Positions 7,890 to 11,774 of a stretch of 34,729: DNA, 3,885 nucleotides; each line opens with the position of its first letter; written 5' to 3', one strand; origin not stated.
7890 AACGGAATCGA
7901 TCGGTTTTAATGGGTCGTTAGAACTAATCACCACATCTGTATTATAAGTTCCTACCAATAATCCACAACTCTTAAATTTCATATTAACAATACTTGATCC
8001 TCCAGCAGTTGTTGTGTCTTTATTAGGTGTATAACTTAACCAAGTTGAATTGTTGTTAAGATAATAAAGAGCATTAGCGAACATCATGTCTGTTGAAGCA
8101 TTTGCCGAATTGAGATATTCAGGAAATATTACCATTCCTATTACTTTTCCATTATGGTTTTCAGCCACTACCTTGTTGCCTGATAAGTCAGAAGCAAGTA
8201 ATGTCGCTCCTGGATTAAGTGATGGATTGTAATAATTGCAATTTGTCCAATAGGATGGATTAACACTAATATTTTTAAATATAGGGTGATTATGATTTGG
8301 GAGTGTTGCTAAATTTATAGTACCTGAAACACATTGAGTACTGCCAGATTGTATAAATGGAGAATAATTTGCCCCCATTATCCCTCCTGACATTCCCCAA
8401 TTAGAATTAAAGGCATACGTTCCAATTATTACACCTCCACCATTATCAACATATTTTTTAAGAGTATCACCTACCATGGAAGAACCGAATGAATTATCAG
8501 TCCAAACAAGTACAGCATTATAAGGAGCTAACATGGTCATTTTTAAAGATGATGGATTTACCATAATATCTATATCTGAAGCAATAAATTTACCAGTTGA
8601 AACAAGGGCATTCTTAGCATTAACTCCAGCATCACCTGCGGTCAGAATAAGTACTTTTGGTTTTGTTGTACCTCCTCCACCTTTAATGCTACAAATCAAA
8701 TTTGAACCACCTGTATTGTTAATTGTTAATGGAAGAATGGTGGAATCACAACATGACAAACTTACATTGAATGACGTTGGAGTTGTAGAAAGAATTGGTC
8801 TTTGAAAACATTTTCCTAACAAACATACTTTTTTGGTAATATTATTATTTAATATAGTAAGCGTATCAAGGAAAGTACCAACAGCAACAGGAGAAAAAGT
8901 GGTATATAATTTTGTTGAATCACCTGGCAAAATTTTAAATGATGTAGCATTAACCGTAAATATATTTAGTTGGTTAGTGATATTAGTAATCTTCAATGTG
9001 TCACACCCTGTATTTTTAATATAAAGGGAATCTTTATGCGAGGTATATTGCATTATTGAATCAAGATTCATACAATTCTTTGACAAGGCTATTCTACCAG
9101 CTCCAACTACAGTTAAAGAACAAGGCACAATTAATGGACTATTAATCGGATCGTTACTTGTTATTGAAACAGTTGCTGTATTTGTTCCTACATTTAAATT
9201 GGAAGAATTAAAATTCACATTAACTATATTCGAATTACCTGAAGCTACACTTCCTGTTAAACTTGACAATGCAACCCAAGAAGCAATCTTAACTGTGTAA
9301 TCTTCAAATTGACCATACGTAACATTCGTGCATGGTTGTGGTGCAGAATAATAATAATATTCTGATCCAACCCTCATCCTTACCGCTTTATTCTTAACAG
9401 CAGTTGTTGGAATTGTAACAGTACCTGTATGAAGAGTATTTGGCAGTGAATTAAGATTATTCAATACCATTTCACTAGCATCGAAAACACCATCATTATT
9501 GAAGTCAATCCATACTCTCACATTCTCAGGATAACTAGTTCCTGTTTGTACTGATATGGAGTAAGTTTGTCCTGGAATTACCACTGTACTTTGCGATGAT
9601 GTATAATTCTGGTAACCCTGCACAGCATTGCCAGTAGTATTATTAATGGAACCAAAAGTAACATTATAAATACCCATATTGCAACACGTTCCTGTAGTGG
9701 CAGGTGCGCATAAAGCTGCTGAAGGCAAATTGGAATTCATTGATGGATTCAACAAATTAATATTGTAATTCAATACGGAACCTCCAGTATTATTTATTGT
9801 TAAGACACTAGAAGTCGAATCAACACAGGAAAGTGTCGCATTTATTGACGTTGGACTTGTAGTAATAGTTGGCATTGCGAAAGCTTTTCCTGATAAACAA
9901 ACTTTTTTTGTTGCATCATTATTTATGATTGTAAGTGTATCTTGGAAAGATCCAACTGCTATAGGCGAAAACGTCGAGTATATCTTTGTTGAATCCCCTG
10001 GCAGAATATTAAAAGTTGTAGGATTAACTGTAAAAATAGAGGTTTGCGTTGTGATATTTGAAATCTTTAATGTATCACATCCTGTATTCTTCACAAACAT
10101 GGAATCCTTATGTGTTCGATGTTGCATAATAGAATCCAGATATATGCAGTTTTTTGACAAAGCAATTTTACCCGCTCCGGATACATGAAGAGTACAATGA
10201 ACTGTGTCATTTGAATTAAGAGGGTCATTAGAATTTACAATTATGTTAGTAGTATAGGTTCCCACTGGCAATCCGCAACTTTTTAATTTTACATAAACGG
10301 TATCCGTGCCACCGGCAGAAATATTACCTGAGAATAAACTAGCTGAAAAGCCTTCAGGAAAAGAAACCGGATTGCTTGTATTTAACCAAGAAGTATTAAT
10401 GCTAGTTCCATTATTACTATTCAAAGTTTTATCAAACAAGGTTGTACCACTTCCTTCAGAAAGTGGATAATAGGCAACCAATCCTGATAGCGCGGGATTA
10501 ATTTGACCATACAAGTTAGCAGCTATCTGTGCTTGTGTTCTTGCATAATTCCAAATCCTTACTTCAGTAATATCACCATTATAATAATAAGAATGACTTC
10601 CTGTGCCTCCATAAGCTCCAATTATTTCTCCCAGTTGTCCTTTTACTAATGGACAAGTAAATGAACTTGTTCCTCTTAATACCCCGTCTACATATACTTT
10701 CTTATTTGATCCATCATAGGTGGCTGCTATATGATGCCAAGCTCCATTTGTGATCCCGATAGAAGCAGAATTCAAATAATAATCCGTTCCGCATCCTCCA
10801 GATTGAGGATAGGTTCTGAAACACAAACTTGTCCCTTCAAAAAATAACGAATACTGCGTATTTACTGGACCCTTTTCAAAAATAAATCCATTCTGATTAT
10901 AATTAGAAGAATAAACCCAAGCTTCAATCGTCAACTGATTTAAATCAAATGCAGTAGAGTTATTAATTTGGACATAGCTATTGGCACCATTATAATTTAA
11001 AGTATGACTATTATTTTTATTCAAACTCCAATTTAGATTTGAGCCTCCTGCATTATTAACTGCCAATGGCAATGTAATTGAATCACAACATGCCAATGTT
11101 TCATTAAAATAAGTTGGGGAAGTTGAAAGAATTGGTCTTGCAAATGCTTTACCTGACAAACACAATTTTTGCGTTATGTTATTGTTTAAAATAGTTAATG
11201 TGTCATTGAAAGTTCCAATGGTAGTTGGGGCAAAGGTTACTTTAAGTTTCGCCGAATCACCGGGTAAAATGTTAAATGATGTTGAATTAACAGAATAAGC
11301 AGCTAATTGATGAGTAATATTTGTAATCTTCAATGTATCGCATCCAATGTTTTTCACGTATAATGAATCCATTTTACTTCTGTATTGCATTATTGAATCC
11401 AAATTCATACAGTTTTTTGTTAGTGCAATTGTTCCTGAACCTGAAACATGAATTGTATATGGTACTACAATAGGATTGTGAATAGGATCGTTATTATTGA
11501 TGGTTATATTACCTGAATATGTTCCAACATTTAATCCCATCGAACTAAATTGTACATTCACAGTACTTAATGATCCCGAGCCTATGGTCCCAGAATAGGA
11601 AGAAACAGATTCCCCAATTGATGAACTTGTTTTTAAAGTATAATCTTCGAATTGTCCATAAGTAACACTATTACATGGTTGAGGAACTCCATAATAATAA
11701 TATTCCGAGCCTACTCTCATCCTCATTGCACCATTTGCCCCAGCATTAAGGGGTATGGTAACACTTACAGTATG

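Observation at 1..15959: Unlisted giant ORF: a minus-strand gene of at least 5319 codons fills 46% of the window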

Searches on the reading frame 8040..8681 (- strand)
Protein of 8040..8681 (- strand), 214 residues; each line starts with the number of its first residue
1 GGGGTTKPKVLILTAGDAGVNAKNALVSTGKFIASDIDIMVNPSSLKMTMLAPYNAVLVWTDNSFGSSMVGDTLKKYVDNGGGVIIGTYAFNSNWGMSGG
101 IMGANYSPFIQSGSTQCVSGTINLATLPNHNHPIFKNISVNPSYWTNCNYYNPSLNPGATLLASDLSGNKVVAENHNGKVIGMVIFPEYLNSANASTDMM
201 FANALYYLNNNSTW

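Call 25: search_protein_families(library=pfam, proteins=[window:8040-8681:-], max_evalue=10)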
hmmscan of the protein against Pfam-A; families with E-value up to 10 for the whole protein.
seq(214 aa): 1 family
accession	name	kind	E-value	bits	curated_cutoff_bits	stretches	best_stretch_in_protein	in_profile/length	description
PF06283.17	ThuA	-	8e-07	29.9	33.4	1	23-167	20-159/209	Trehalose utilisation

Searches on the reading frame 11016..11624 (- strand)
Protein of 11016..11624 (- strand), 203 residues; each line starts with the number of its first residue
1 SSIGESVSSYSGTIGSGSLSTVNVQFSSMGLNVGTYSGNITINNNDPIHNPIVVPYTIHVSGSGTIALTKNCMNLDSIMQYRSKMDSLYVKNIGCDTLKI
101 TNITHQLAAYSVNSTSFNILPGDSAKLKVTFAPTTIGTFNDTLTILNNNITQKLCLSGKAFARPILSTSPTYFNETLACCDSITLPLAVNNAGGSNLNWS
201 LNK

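Call 19: find_related_loci(query=A1, collection=genome_contigs, flank=10000)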
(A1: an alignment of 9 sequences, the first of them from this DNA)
Query A1 (203 aa) in genome_contigs; peptide patterns used: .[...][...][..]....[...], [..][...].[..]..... (x = any residue, [..] = any of these).
94 stretches matched a pattern; 60 encode a relative of the query (tblastn E <= 1e-3); 55 distinct loci.
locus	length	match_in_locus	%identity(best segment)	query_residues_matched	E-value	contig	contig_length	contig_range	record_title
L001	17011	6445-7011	65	6-194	6e-82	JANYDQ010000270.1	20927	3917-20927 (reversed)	MAG: Bacteroidetes bacterium isolate 336R_metabinner_73_sub 336R_k141_2323451, whole genome shotgun sequence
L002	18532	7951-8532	64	6-199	9e-79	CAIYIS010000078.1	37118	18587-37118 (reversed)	MAG: uncultured Bacteroidetes bacterium isolate Kiruna_bin-09093 genome assembly, contig: bin-09093:78/85, whole genome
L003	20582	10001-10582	64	7-200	1e-77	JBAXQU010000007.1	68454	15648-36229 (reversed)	MAG: Bacteroidota bacterium isolate ELA565 MAG565_7, whole genome shotgun sequence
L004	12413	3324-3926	59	2-200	5e-75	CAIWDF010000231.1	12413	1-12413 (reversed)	MAG: uncultured Bacteroidetes bacterium isolate Day2-2_bin-746 genome assembly, contig: bin-746:231/312, whole genome sh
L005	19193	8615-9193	60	7-199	3e-73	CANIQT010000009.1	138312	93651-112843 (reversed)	MAG: Bacteroidetes bacterium isolate RH-15aug16-189 genome assembly, contig: RH-15aug16-C177, whole genome shotgun seque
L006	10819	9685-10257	50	11-201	2e-56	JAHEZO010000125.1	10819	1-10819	MAG: Flavobacteriales bacterium isolate nzgw153 NODE_11325_length_10820_cov_2.958688, whole genome shotgun sequence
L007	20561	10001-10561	49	11-197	8e-56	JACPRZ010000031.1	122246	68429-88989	MAG: Bacteroidetes bacterium isolate NC_groundwater_692_Ag_S-0.2um_43_10 S36_SO-2_scaffold_220723, whole genome shotgun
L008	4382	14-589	46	6-197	1e-54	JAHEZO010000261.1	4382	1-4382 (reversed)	MAG: Flavobacteriales bacterium isolate nzgw153 NODE_90575_length_4383_cov_3.138198, whole genome shotgun sequence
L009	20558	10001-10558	48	13-197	6e-54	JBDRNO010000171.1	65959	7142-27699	MAG: Bacteroidota bacterium isolate MEGAHIT-group-1.892 k141_4861349, whole genome shotgun sequence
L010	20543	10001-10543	53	23-201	1e-53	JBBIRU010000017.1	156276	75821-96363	MAG: Bacteroidota bacterium isolate QH2S170213_bin_357 NODE_66_length_156276_cov_2.87896, whole genome shotgun sequence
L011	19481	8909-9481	47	11-201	3e-52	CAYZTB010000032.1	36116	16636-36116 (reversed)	MAG TPA_asm: uncultured Bacteroidia bacterium isolate SRP128246_co1_513 genome assembly, contig: NODE_1731_length_36116_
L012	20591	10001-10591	46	5-197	5e-50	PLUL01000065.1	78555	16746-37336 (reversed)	MAG: Bacteroidetes bacterium isolate palsa_971 73.20120700_P3D.99_contig_7801, whole genome shotgun sequence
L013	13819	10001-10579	45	6-197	3e-49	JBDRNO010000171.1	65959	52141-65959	MAG: Bacteroidota bacterium isolate MEGAHIT-group-1.892 k141_4861349, whole genome shotgun sequence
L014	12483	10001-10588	44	7-201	2e-48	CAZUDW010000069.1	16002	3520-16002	MAG TPA_asm: uncultured Flavobacteriales bacterium isolate binchicken_co275_1 genome assembly, contig: NODE_5083_length_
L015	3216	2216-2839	41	1-197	9e-47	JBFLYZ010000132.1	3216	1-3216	MAG: Bacteroidota bacterium isolate MAG098 MAG098_132, whole genome shotgun sequence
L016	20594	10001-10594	40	4-201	7e-46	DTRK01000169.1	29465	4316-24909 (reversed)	MAG TPA_asm: Flavobacteriales bacterium isolate UWMA-0023 NODE_376_length_29465_cov_0.816625, whole genome shotgun seque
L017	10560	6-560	42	20-203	9e-44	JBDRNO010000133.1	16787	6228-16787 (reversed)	MAG: Bacteroidota bacterium isolate MEGAHIT-group-1.892 k141_13595497, whole genome shotgun sequence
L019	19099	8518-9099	41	13-201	1e-39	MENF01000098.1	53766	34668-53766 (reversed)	MAG: Bacteroidetes bacterium GWA2_32_17 gwa2_scaffold_2576, whole genome shotgun sequence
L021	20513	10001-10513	40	30-199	6e-36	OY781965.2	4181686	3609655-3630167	MAG: Bacteroidales bacterium isolate 351424ce-103a-4fdb-9a77-f202f7f12de1 genome assembly, chromosome: 1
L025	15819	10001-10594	35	6-202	1e-34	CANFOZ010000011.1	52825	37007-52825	MAG: Bacteroidetes bacterium isolate Jr-14may18-182 genome assembly, contig: Jr-14may18-C1011, whole genome shotgun sequ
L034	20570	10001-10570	31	12-201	2e-26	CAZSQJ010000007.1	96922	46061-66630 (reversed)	MAG TPA_asm: uncultured Bacteroidales bacterium isolate binchicken_co22_40 genome assembly, contig: NODE_218_length_9692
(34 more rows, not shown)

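Call 23: search_protein_families(library=pfam, proteins=[L010:16070-16669:+, L011:17306-17905:+, L012:17405-18004:+, L017:8694-9293:+, L019:15526-16125:+, L025:13997-14596:+, L016:19664-20563:+, L021:12464-14263:+, L034:10769-13168:+], max_evalue=0.01)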
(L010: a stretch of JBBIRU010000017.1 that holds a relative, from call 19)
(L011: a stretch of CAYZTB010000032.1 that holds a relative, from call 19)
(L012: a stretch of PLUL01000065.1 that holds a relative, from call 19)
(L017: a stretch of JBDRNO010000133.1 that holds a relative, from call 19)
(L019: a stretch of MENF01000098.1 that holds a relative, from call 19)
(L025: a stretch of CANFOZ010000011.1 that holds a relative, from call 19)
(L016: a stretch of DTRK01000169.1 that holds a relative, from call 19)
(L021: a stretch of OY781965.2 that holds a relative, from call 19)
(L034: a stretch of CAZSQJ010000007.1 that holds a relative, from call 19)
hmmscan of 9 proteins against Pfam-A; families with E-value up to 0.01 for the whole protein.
L010:16070-16669:+ (200 aa): 2 families
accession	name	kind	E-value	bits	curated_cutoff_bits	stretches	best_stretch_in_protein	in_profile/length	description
PF18962.6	Por_Secre_tail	-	3.6e-10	40.4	27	1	118-197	1-74/75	Secretion system C-terminal sorting domain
PF19081.6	Ig_7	-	0.00044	20.9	27.3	0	36-99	9-80/84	Ig-like domain CHU_C associated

L011:17306-17905:+ (200 aa): 1 family
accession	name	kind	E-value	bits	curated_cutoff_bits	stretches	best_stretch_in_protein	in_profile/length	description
PF18962.6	Por_Secre_tail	-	3.5e-09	37.3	27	1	118-198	1-75/75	Secretion system C-terminal sorting domain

L012:17405-18004:+ (200 aa): 2 families
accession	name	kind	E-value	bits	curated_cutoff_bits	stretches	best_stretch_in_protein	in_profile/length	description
PF18962.6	Por_Secre_tail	-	1.3e-09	38.7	27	1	118-197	1-74/75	Secretion system C-terminal sorting domain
PF19081.6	Ig_7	-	4e-06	27.5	27.3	1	33-103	7-84/84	Ig-like domain CHU_C associated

L017:8694-9293:+ (200 aa): 2 families
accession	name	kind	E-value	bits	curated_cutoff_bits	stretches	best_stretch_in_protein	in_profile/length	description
PF18962.6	Por_Secre_tail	-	8.3e-11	42.5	27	1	120-197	1-75/75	Secretion system C-terminal sorting domain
PF19081.6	Ig_7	-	4.6e-05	24.1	27.3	0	39-104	9-82/84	Ig-like domain CHU_C associated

L019:15526-16125:+ (200 aa): 2 families
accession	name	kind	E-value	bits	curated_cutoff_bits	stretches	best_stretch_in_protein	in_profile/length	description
PF18962.6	Por_Secre_tail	-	9e-10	39.1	27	1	118-197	1-75/75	Secretion system C-terminal sorting domain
PF19081.6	Ig_7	-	0.0024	18.6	27.3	0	2-26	59-84/84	Ig-like domain CHU_C associated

L025:13997-14596:+ (200 aa): 2 families
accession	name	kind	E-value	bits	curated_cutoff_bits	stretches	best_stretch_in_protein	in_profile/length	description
PF18962.6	Por_Secre_tail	-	1.1e-12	48.5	27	1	123-197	2-74/75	Secretion system C-terminal sorting domain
PF19081.6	Ig_7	-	0.0016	19.2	27.3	0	49-108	17-84/84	Ig-like domain CHU_C associated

L016:19664-20563:+ (300 aa): 2 families
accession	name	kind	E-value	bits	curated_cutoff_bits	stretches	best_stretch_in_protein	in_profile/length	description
PF19081.6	Ig_7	-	9e-15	55.2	27.3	1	53-128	8-84/84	Ig-like domain CHU_C associated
PF18962.6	Por_Secre_tail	-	1.5e-10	41.7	27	1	220-296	1-75/75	Secretion system C-terminal sorting domain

L021:12464-14263:+ (600 aa): 5 families
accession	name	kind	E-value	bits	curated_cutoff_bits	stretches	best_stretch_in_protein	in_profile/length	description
PF18962.6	Por_Secre_tail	-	7.1e-12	45.9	27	1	519-587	3-68/75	Secretion system C-terminal sorting domain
PF00404.24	Dockerin_1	-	4.2e-10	40.1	22.9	1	278-322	10-54/57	Dockerin type I domain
PF19081.6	Ig_7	-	4.6e-06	27.3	27.3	1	60-127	8-76/84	Ig-like domain CHU_C associated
PF22352.2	K319L-like_PKD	-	0.00012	22.5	27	1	58-122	1-75/84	K319L-like, PKD domain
PF11589.14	DUF3244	-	0.0068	16.8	25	0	204-234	37-66/96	Domain of unknown function (DUF3244)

L034:10769-13168:+ (800 aa): 7 families
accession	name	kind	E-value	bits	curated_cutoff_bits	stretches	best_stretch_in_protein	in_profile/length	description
PF18962.6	Por_Secre_tail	-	7.6e-05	23.4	27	1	719-789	3-70/75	Secretion system C-terminal sorting domain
PF00404.24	Dockerin_1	-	7.7e-05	23.3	22.9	1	479-521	10-52/57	Dockerin type I domain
PF17210.9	SdrD_B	-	0.00013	22.6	29.7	1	430-475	24-69/112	SdrD B-like domain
PF13620.12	CarboxypepD_reg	-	0.00014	22.5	32.3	1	416-473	2-57/82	Carboxypeptidase regulatory-like domain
PF13573.12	SprB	-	0.0087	16.1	28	1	353-370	19-36/37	SprB repeat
PF22904.2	NOMO1-like_2nd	-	0.009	16.6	27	0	429-479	16-69/90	BOS complex subunit NOMO1-like, second beta sandwich domain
PF18911.6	PKD_4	-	0.0092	16.5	27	0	70-94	3-27/85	PKD domain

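Call 65: search_protein_representatives(alignment_id=A1)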
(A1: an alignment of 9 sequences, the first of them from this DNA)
Query: 9 sequences, 202 profile positions. Proteins with E-value up to 0.001 (for the whole library): 32899; up to 1e-10: 12008; up to 1e-30: 2894. The best 150 are listed.
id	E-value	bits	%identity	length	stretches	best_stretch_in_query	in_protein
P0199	0.0e+00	1741.9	-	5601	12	2-200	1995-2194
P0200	0.0e+00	1588.8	-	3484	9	3-200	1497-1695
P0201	0.0e+00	1575.6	-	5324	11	2-201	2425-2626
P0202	0.0e+00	1545.3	-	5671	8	2-200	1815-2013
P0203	0.0e+00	1488.5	-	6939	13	4-199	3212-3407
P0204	0.0e+00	1319.6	-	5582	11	2-201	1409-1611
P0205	0.0e+00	1210.2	-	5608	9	3-200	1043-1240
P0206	0.0e+00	1091.1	-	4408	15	2-200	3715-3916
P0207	0.0e+00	1051.7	-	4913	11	2-200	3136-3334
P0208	0.0e+00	1049.5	-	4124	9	4-199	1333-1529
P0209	0.0e+00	1011.4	-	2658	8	2-200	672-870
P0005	3.7e-297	992.9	-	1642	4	2-200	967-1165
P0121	2.1e-296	990.5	-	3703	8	2-201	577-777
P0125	1.4e-294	984.5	-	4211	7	2-200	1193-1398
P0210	1.1e-290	971.8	-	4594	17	3-198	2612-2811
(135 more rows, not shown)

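Call 70: find_encoding_contigs(protein=P0202, flank=10000, max_places=3)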
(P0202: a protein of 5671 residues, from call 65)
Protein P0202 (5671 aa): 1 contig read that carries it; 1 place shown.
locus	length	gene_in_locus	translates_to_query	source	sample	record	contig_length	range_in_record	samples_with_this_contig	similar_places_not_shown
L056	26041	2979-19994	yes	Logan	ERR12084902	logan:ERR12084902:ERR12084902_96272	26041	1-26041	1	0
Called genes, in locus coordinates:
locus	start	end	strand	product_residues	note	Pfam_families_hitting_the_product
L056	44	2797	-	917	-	PF07676:PD40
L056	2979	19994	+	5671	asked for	PF00415:RCC1, PF13540:RCC1_2, PF25390:WD40_RLD, PF00415:RCC1, PF20009:GEVED, PF20009:GEVED, PF22544:HYDIN_VesB_CFA65-like_Ig, PF20009:GEVED, +22 more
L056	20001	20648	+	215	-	-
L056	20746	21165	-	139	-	PF13650:Asp_protease_2, PF13975:gag-asp_proteas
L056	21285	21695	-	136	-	PF01850:PIN, PF13470:PIN_3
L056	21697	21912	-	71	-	-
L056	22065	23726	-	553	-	PF06739:SBBP (faint), PF18962:Por_Secre_tail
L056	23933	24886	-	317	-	-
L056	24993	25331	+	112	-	-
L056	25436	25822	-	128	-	-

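Call 77: search_protein_families(library=ncbifam, proteins=[L056:19095-19994:+, L010:16070-16669:+, L011:17306-17905:+, L017:8694-9293:+, L025:13997-14596:+, L056:20001-20648:+], max_evalue=0.01)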
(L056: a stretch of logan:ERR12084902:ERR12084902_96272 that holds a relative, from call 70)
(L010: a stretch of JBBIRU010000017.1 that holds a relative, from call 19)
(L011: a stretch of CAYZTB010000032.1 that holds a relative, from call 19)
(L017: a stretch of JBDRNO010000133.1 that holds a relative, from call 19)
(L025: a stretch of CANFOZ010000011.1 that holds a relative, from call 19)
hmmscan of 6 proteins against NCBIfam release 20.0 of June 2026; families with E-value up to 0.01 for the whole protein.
L056:19095-19994:+ (299 aa): 3 families
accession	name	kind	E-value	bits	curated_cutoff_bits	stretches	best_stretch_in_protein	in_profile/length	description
TIGR04183.1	Por_Secre_tail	domain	1.8e-10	40.7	23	1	217-297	1-71/72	T9SS type A sorting domain-containing protein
NF038113.1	T9SSA_dep_M36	equivalog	2.5e-07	29.3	885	1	180-297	763-868/869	T9SS-dependent M36 family metallopeptidase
NF052323.1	T9SSA_dep_M6i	equivalog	1.5e-05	23.2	600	1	218-296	961-1037/1043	T9SS-dependent M6-like inactivated metalloprotease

L010:16070-16669:+ (200 aa): 2 families
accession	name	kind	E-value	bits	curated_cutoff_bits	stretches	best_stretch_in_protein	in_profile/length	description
TIGR04183.1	Por_Secre_tail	domain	1.5e-07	31.3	23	1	118-199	1-72/72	T9SS type A sorting domain-containing protein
NF038113.1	T9SSA_dep_M36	equivalog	1.7e-07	29.8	885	1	104-199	783-869/869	T9SS-dependent M36 family metallopeptidase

L011:17306-17905:+ (200 aa): 3 families
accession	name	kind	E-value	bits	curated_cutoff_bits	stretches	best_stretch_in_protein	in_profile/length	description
TIGR04183.1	Por_Secre_tail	domain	2.2e-07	30.7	23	1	118-198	1-71/72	T9SS type A sorting domain-containing protein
NF038113.1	T9SSA_dep_M36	equivalog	3e-05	22.4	885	1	104-198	783-868/869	T9SS-dependent M36 family metallopeptidase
NF052323.1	T9SSA_dep_M6i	equivalog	0.0062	14.5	600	1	119-197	961-1037/1043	T9SS-dependent M6-like inactivated metalloprotease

L017:8694-9293:+ (200 aa): 3 families
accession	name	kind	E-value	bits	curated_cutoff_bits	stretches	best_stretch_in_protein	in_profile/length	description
TIGR04183.1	Por_Secre_tail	domain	2.4e-10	40.2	23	1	120-197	1-71/72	T9SS type A sorting domain-containing protein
NF038113.1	T9SSA_dep_M36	equivalog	3.1e-08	32.3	885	1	113-197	790-868/869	T9SS-dependent M36 family metallopeptidase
NF052323.1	T9SSA_dep_M6i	equivalog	0.00012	20.2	600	1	121-195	961-1036/1043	T9SS-dependent M6-like inactivated metalloprotease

L025:13997-14596:+ (200 aa): 2 families
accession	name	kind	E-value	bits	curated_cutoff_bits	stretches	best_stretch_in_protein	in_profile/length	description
TIGR04183.1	Por_Secre_tail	domain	5.4e-11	42.3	23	1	123-199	2-72/72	T9SS type A sorting domain-containing protein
NF038113.1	T9SSA_dep_M36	equivalog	1.2e-06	27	885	1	119-198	792-868/869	T9SS-dependent M36 family metallopeptidase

L056:20001-20648:+ (215 aa): 23 families
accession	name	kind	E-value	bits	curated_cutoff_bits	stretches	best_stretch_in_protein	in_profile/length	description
NF040959.1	MamA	equivalog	1e-15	57.7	200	1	35-201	36-202/204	magnetosome protein MamA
TIGR00990.1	3a0801s09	subfamily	2.7e-15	56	757.25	1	55-169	313-430/615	mitochondrial import receptor subunit TOM70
NF053607.1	CHU_0125_OmpA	equivalog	7.9e-13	47.8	620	2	32-115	15-99/639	CHU_0125 family OmpA-like outer membrane integrity protein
TIGR02917.1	PEP_TPR_lipo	equivalog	4.6e-11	41.3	312.2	1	47-194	101-249/899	XrtA/PEP-CTERM system TPR-repeat protein PrsT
NF008391.2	PRK11189.1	equivalog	8.5e-10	38.6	250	2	39-111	68-140/297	lipoprotein NlpI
TIGR02521.1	type_IV_pilW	equivalog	2.3e-09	37.1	154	1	15-100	6-95/234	type IV pilus biogenesis/stability protein PilW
TIGR02552.1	LcrH_SycD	equivalog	3.9e-09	36.3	104.8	2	34-101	50-117/136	SycD/LcrH family type III secretion system chaperone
NF033762.1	social_mot_Tgl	equivalog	3.9e-08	33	225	1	34-124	29-120/252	social motility TPR repeat lipoprotein Tgl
NF011886.0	PRK15359.1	equivalog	1.1e-06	28.5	146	0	114-199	34-119/144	type III secretion system chaperone protein SscB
NF047371.1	FlcA_CTERM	equivalog_domain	1.4e-06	27.1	300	1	27-98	464-535/646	periplasmic flagellar collar protein FlcA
NF047507.1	TPR_BatC_Lepto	exception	4.7e-06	26.2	175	1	35-101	57-127/214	TPR repeat-containing protein BatC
TIGR02795.1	tol_pal_ybgF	equivalog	1.7e-05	25.4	90.1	0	42-98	8-67/119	tol-pal system protein YbgF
NF047558.1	TPR_END_plus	domain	2.9e-05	23.9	32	0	140-176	1-37/56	TPR end-of-group domain-containing protein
NF033758.1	gliding_GltE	equivalog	2.9e-05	23.2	225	1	29-99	283-354/411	adventurous gliding motility TPR repeat lipoprotein GltE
NF002725.1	PRK02603.1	equivalog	4.6e-05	23.5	143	1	29-105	28-107/173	photosystem I assembly protein Ycf3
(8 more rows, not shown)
